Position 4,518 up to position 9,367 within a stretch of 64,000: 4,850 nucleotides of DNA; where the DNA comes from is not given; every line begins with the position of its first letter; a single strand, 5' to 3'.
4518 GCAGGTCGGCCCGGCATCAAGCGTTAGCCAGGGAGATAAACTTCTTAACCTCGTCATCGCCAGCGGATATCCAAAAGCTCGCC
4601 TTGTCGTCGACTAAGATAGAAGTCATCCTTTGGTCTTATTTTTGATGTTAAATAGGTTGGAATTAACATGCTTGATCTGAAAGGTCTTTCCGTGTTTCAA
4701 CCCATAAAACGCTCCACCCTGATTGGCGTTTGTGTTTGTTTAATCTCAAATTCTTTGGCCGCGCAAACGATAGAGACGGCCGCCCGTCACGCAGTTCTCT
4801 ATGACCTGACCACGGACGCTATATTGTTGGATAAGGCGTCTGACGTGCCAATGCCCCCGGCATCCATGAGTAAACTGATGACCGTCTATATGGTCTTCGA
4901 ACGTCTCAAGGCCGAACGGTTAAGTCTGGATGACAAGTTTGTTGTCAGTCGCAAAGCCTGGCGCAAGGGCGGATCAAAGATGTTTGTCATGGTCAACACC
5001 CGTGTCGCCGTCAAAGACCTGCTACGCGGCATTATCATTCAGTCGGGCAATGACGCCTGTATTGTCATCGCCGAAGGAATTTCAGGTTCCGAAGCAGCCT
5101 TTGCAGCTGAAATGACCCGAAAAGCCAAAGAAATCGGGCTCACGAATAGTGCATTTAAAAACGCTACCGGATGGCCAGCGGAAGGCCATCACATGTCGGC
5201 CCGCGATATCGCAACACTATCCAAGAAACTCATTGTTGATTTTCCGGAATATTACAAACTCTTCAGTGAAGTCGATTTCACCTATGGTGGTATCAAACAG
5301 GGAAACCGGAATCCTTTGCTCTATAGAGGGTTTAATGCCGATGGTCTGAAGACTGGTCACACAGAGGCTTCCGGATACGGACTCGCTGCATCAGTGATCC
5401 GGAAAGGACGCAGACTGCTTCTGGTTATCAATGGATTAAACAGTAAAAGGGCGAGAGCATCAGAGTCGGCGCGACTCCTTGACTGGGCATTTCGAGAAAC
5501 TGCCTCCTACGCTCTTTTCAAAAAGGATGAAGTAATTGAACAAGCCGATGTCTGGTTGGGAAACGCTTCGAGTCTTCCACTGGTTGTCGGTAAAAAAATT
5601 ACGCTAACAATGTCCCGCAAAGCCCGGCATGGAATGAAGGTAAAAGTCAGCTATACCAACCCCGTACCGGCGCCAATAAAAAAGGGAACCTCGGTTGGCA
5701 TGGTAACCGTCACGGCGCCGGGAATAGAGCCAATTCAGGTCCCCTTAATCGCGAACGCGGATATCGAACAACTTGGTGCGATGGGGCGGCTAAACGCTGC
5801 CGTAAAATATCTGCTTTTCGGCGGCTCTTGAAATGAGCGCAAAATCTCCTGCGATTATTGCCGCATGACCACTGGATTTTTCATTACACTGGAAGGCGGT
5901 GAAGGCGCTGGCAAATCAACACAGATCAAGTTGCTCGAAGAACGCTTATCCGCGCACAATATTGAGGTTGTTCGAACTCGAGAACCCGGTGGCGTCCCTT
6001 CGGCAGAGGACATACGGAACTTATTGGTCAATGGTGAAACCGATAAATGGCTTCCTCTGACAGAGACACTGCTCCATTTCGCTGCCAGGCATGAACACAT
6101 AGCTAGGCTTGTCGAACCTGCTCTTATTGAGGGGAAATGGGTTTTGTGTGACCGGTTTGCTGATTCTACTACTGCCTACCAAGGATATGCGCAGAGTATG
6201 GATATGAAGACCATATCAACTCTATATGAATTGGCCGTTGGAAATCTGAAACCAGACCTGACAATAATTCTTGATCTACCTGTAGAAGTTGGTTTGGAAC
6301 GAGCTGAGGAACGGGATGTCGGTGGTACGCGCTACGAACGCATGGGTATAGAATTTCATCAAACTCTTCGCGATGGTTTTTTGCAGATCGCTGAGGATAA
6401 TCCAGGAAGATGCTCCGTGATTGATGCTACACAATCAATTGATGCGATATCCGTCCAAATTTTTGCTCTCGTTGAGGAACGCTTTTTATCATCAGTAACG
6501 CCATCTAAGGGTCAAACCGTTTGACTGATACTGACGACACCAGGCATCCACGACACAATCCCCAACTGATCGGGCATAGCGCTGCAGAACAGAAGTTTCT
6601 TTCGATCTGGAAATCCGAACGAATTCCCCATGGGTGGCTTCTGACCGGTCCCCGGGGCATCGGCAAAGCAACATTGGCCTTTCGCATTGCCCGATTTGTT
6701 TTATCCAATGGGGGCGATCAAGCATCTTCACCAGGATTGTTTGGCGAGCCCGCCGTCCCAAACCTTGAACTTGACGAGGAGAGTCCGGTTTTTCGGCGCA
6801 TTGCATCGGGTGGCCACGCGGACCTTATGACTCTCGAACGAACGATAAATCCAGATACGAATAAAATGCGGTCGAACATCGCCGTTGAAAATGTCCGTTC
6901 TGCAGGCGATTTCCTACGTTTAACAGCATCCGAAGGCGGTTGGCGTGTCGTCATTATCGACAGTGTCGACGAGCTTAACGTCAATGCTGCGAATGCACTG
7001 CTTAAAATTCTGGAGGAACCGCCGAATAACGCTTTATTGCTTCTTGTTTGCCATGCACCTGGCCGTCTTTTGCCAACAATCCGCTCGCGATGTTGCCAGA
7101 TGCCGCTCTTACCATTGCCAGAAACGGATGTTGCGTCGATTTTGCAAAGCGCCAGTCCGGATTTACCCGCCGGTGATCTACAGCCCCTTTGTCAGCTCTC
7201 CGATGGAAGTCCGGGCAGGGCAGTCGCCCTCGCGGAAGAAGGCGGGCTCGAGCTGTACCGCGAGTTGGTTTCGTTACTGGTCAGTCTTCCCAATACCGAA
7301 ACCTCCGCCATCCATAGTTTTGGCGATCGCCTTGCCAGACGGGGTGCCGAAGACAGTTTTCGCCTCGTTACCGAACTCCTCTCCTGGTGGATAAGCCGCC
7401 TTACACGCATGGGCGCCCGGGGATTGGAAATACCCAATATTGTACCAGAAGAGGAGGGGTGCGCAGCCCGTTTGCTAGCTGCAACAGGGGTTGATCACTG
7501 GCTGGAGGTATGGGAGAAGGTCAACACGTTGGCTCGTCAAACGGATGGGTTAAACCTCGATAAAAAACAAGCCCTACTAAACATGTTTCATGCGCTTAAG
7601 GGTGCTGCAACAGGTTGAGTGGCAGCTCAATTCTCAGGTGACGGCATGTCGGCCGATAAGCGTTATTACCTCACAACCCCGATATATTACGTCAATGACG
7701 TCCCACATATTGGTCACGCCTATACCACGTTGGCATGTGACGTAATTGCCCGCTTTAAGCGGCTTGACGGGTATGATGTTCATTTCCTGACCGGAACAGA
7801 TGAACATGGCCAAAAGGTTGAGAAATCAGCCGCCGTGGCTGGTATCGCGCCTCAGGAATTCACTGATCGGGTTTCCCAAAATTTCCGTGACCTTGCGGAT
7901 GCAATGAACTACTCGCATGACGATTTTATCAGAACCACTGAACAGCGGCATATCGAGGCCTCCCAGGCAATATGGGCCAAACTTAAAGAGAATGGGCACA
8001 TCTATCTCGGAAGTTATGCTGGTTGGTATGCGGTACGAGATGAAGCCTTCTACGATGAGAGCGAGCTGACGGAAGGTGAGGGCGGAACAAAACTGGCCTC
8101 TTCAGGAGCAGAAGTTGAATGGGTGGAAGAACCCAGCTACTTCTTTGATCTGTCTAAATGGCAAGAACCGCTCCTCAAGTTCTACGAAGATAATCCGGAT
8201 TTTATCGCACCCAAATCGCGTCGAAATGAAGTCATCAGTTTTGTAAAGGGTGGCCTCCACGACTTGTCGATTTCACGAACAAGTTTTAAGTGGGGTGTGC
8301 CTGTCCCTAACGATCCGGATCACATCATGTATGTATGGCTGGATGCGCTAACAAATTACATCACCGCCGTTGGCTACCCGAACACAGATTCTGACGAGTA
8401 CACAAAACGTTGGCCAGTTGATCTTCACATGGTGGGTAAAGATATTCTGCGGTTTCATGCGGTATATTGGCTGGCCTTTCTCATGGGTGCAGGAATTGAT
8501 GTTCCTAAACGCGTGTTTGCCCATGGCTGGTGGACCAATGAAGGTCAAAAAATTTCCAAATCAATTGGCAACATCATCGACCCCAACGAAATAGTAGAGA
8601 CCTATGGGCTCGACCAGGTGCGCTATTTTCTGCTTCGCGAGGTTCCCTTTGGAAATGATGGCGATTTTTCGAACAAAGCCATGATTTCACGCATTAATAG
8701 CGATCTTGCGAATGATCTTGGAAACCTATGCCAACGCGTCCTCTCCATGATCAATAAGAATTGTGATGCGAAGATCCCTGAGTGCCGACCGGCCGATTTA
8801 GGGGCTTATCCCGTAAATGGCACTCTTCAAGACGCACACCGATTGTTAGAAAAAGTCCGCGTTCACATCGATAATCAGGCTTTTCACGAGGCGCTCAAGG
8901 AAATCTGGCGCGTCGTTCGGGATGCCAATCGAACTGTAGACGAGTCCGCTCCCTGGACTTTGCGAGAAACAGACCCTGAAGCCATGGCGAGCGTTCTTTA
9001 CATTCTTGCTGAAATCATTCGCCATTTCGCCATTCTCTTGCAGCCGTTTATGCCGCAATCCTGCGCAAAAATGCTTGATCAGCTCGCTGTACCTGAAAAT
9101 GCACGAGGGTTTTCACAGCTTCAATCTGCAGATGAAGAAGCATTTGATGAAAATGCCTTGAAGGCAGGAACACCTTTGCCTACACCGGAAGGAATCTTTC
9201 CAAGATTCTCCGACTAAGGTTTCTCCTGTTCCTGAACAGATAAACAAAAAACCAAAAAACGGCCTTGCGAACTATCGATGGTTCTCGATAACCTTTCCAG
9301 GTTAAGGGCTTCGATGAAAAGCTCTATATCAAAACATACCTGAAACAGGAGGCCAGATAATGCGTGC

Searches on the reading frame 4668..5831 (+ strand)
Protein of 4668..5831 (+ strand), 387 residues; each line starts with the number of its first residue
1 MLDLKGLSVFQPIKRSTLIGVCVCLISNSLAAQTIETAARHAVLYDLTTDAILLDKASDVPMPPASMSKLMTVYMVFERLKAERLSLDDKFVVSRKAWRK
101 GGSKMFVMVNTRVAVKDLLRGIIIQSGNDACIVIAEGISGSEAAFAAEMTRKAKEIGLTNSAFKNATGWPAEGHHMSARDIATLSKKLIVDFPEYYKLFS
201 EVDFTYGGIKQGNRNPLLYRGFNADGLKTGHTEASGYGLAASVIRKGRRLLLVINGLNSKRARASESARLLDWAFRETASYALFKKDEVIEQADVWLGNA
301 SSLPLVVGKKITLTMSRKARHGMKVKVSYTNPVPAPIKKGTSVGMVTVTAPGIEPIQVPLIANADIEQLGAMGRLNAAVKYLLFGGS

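Call 43: list_cluster_members(proteins=[window:4668-5831:+, window:9360-10397:+, window:18075-18869:+, window:19665-20462:+, window:25372-26748:-, window:26777-28174:-, window:30488-31936:-, window:35077-36243:+, window:38648-40045:-, window:44615-45889:-])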
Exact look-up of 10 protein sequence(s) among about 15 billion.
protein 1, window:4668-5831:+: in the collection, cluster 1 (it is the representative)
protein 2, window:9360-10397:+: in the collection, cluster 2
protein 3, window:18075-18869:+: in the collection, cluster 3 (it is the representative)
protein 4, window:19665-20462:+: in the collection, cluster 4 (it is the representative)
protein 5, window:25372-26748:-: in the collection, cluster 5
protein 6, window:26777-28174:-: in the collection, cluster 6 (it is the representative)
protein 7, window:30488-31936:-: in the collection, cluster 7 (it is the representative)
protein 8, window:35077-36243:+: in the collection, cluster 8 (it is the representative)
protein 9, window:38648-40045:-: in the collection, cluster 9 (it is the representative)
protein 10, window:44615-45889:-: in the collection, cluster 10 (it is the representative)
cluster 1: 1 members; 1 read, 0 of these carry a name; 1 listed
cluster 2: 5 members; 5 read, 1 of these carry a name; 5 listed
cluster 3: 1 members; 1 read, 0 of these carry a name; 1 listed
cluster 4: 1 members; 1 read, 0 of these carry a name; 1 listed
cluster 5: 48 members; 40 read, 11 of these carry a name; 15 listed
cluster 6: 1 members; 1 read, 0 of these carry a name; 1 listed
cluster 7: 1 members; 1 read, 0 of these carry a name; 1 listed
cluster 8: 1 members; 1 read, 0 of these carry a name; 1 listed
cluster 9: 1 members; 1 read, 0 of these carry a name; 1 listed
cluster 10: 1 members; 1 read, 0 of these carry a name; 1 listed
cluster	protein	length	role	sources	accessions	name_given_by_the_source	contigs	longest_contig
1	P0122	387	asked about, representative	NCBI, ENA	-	-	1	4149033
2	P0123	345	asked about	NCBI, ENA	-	-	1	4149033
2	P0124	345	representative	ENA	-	-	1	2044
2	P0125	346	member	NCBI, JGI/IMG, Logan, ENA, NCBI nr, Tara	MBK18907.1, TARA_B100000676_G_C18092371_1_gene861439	MAG: hypothetical protein CMM52_08745 [Rhodospirillaceae bacterium] | hypothetical protein [Rhodospirillaceae bacterium] | strand:+ start:4825 stop:5865 length:1041 start_codon:yes stop_codon:yes ...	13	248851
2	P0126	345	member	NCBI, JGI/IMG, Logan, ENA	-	-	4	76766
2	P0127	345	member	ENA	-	-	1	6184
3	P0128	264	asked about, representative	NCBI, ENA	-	-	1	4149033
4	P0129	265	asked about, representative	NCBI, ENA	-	-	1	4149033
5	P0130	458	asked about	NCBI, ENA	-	-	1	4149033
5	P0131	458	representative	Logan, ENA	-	-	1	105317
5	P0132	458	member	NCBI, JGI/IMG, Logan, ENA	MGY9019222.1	MAG: Trk system potassium transporter TrkA [Alphaproteobacteria bacterium] | trk system potassium uptake protein TrkA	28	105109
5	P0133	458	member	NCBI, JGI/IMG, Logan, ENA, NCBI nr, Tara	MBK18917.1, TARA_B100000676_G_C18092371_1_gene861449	MAG: Trk system potassium transporter TrkA [Rhodospirillaceae bacterium] | Trk system potassium transporter TrkA [Rhodospirillaceae bacterium] | strand:- start:13358 stop:14734 length:1377 start_codon:yes stop_codon:yes ...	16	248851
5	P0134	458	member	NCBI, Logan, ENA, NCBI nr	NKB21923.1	MAG: Trk system potassium transporter TrkA [Alphaproteobacteria bacterium] | Trk system potassium transporter TrkA [Alphaproteobacteria bacterium]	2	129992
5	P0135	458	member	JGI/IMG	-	trk system potassium uptake protein TrkA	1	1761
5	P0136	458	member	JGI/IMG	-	trk system potassium uptake protein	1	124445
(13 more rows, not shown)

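Call 44: find_encoding_contigs(protein=P0125, flank=6000, max_places=3)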
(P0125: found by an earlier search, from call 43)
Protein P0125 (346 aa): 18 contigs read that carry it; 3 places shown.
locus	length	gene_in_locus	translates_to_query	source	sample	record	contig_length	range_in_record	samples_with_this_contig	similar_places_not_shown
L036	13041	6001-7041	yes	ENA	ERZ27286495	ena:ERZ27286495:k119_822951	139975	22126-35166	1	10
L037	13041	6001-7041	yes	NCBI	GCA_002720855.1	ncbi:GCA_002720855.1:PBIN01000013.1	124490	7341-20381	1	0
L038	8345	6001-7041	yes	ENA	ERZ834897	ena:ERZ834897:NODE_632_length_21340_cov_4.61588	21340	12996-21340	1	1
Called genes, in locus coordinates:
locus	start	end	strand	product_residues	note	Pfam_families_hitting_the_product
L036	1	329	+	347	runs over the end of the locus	PF13406:SLT_2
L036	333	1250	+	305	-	PF03330:DPBB_1, PF05036:SPOR (weak)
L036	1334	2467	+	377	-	PF00768:Peptidase_S11, PF13354:Beta-lactamase2, PF07943:PBP5_C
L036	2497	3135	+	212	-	PF13521:AAA_28 (weak), PF02223:Thymidylate_kin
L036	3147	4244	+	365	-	PF13177:DNA_pol3_delta2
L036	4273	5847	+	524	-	PF00133:tRNA-synt_1, PF01406:tRNA-synt_1e, PF09334:tRNA-synt_1g, PF00133:tRNA-synt_1, PF19303:Anticodon_3, PF08264:Anticodon_1 (weak)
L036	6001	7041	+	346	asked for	PF03401:TctC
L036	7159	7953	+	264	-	PF01026:TatD_DNase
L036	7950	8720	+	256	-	PF00753:Lactamase_B, PF23023:Anti-Pycsar_Apyc1, PF12706:Lactamase_B_2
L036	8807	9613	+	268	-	PF01503:PRA-PH (faint), PF03819:MazG, PF12643:MazG-like (faint), PF03819:MazG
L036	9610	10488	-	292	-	PF01488:Shikimate_DH (weak), PF03446:NAD_binding_2, PF03807:F420_oxidored (weak), PF14833:NAD_binding_11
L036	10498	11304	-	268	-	PF00459:Inositol_P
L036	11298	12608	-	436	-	PF13167:GTP-bdg_N, PF16360:GTP-bdg_M, PF01926:MMR_HSR1, PF19275:HflX_C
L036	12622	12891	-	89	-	PF17209:Hfq, PF21979:Hfq_1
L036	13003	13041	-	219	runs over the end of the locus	PF00702:Hydrolase, PF12710:HAD, PF13419:HAD_2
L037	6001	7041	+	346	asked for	PF03401:TctC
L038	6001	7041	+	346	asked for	PF03401:TctC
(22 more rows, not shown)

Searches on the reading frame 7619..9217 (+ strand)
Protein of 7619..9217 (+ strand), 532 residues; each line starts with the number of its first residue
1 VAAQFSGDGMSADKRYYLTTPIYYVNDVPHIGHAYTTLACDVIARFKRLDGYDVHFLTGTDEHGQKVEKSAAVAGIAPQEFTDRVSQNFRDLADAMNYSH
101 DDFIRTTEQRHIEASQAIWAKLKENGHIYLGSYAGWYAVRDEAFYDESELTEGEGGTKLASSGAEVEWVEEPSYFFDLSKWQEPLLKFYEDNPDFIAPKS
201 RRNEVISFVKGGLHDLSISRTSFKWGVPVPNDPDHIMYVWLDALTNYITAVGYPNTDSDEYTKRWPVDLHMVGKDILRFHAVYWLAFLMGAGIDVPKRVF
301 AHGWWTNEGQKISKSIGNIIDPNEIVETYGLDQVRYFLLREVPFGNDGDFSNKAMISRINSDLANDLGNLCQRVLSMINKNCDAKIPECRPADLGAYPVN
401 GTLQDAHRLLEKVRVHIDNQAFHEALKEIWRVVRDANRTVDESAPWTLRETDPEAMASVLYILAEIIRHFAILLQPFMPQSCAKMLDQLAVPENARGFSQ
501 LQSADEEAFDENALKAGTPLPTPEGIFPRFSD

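Call 7: search_protein_families(library=pfam, proteins=[window:7619-9217:+], max_evalue=0.01)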
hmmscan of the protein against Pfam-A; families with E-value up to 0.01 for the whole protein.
window:7619-9217:+ (532 aa): 6 families
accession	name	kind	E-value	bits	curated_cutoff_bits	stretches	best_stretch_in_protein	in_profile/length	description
PF09334.17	tRNA-synt_1g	-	5.4e-110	368.3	20.1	1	16-375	1-391/391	tRNA synthetases class I (M)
PF00133.28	tRNA-synt_1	-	6.8e-34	117.8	22.7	3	235-347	297-410/414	tRNA synthetases class I (I, L, M and V)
PF01406.26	tRNA-synt_1e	-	5.3e-17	62.6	27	2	25-146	19-140/301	tRNA synthetases class I (C) catalytic domain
PF19303.5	Anticodon_3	-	4.7e-12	46.5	23.5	1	405-532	17-137/152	Anticodon binding domain of methionyl tRNA ligase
PF08264.19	Anticodon_1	-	4.3e-08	33.6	25.1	1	403-486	5-87/148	Anticodon-binding domain of tRNA ligase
PF01921.24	tRNA-synt_1f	-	0.0024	17.3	27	1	267-343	235-314/360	tRNA synthetases class I (K)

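Call 27: list_cluster_members(proteins=[P0001, window:7619-9217:+, window:12032-12967:-, window:13022-13498:-])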
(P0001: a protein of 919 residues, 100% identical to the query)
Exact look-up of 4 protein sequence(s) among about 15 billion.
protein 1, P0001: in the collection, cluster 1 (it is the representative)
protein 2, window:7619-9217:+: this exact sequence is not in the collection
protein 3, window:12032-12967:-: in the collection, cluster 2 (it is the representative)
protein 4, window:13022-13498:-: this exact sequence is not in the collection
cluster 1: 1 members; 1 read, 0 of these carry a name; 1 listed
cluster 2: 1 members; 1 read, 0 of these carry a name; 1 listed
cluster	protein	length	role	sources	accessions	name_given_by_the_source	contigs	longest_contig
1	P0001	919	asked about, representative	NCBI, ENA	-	-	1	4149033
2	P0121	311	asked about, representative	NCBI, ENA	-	-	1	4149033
